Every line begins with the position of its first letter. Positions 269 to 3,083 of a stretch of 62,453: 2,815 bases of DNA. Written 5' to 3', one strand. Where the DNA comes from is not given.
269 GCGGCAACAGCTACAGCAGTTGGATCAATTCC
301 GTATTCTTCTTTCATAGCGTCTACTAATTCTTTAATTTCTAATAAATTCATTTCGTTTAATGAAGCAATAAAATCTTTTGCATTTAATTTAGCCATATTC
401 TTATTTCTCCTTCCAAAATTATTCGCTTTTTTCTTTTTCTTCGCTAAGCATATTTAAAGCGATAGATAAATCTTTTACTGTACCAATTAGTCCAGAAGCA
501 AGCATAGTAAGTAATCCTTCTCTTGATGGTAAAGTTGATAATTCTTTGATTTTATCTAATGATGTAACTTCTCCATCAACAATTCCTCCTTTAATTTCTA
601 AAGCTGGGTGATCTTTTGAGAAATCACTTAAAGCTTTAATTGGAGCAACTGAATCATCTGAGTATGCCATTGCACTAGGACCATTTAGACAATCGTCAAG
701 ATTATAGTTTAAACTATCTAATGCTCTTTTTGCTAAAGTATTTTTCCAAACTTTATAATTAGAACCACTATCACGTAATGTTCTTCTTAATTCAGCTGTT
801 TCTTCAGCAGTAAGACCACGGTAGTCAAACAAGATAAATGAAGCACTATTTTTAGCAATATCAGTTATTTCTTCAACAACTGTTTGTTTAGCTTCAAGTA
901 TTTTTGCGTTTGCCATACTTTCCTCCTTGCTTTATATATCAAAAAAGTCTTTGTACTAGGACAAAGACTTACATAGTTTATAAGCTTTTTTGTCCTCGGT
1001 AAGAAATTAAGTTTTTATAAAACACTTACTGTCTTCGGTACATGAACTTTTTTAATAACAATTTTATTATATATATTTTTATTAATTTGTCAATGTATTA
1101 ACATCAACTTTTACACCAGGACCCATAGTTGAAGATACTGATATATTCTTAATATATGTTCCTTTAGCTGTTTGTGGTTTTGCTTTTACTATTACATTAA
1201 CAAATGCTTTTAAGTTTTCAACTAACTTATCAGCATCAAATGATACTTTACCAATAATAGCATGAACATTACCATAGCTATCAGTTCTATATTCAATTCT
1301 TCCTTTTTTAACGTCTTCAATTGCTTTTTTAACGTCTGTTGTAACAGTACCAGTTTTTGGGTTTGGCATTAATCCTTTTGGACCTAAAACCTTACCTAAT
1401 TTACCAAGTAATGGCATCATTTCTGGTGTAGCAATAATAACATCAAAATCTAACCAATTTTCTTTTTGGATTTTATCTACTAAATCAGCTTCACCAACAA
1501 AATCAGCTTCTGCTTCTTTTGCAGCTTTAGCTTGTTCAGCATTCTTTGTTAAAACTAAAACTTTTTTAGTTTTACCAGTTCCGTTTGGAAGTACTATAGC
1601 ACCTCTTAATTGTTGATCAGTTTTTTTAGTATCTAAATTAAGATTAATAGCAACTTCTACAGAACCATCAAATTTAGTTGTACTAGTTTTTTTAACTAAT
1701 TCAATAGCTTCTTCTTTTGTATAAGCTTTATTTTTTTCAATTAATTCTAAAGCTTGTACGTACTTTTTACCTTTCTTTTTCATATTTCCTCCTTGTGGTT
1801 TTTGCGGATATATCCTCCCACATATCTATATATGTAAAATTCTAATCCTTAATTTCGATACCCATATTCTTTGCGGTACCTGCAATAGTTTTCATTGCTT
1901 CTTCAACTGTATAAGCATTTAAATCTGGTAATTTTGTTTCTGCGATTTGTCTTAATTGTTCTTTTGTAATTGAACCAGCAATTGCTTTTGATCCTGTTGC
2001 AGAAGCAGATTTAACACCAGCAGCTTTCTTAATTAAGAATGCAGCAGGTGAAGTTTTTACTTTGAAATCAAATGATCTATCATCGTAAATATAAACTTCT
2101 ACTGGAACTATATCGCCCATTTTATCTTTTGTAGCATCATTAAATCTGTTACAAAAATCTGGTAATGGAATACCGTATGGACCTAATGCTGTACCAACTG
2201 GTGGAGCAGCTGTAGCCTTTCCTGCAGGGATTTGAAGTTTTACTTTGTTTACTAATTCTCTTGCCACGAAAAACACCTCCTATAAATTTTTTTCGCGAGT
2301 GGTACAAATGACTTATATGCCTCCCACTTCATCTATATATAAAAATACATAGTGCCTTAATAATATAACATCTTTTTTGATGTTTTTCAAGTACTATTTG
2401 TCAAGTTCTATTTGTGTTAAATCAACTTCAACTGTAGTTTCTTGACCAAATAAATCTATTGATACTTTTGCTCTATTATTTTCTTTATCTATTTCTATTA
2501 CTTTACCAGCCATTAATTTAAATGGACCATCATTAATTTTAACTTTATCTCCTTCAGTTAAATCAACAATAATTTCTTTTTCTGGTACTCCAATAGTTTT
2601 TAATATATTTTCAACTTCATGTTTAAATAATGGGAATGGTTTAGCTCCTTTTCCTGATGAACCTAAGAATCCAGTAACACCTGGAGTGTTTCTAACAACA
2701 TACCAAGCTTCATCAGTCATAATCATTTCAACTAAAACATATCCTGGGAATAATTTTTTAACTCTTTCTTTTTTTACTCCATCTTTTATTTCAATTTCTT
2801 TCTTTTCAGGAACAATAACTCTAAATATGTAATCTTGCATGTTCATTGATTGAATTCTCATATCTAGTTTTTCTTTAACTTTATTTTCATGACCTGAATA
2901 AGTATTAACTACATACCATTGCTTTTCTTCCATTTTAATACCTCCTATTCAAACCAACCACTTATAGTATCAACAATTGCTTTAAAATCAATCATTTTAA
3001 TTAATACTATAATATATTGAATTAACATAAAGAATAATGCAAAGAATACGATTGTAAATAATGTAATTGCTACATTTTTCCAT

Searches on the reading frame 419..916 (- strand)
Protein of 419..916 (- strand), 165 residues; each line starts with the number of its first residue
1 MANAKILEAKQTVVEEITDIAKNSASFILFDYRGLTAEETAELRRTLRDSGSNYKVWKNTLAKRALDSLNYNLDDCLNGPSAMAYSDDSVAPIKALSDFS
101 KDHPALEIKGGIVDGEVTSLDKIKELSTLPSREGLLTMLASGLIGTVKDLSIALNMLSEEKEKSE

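Call 78: find_encoding_contigs(protein=window:419-916:-, flank=10000, max_places=2)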
Protein window:419-916:- (165 aa): 24 contigs read that carry it; 2 places shown.
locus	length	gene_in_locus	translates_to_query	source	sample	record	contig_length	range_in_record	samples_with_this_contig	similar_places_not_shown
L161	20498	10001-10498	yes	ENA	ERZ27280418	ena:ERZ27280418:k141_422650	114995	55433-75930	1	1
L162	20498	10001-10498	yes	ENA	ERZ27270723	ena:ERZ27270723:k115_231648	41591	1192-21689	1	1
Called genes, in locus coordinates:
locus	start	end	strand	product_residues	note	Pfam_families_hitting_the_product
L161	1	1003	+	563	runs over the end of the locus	PF03485:Arg_tRNA_synt_N, PF00750:tRNA-synt_1d, PF05746:DALR_1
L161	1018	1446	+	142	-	-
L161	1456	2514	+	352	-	PF03462:PCRF, PF00472:RF-1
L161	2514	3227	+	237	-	PF05175:MTS, PF06325:PrmA, PF13847:Methyltransf_31, PF08241:Methyltransf_11, PF08242:Methyltransf_12, PF13649:Methyltransf_25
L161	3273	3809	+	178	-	PF09551:Spore_II_R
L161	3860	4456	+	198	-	PF03779:SPW (faint), PF03729:DUF308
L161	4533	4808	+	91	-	PF04026:SpoVG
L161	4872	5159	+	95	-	PF07873:YabP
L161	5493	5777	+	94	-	PF04977:DivIC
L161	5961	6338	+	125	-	PF00636:Ribonuclease_3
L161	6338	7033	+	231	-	PF08032:SpoU_sub_bind, PF00588:SpoU_methylase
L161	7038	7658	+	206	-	PF04542:Sigma70_r2 (weak), PF00196:GerE (weak), PF08281:Sigma70_r4_2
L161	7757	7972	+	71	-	PF00584:SecE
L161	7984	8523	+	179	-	PF02357:NusG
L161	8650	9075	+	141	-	PF03946:Ribosomal_L11_N, PF00298:Ribosomal_L11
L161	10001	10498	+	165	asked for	PF00466:Ribosomal_L10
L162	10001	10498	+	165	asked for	PF00466:Ribosomal_L10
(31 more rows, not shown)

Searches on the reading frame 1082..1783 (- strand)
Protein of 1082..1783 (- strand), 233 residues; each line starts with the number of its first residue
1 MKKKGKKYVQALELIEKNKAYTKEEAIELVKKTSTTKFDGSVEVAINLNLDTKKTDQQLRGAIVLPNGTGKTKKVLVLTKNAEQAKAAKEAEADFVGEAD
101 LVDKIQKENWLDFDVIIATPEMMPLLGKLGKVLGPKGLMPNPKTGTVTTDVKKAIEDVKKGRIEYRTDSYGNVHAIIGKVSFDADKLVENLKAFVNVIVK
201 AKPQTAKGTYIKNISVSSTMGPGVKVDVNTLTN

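Call 55: search_protein_families(library=pfam, proteins=[window:1082-1783:-], max_evalue=0.001)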
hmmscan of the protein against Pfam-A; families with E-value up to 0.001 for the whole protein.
window:1082-1783:- (233 aa): 1 family
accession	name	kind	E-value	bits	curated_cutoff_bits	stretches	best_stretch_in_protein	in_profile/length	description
PF00687.26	Ribosomal_L1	-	1.4e-70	237.3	32.2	1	30-222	1-198/198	Ribosomal protein L1p/L10e family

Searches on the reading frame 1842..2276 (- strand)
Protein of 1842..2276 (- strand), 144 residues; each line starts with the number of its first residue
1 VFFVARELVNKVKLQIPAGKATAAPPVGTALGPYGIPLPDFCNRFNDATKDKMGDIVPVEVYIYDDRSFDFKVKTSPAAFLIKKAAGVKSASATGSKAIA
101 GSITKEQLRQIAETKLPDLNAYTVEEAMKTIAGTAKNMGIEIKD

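Call 55: search_protein_families(library=pfam, proteins=[window:1842-2276:-], max_evalue=0.001)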
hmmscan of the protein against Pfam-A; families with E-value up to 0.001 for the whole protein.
window:1842-2276:- (144 aa): 2 families
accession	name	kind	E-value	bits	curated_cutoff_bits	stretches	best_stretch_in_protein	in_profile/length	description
PF03946.19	Ribosomal_L11_N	-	2.5e-25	88.4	32.9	1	12-69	1-58/58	Ribosomal protein L11, N-terminal domain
PF00298.24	Ribosomal_L11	-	1.6e-23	83.4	21.4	1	74-142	1-69/69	Ribosomal protein L11, RNA binding domain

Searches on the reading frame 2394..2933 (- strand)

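Call 55: search_protein_families(library=pfam, proteins=[window:2394-2933:-], max_evalue=0.001)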
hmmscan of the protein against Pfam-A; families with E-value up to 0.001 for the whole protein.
window:2394-2933:- (179 aa): 2 families
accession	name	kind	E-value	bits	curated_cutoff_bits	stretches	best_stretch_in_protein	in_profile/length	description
PF02357.24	NusG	-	1.5e-30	106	22.2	1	4-110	1-92/93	Transcription termination factor nusG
PF00467.35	KOW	-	0.00013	22.1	22.3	1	127-157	1-31/32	KOW motif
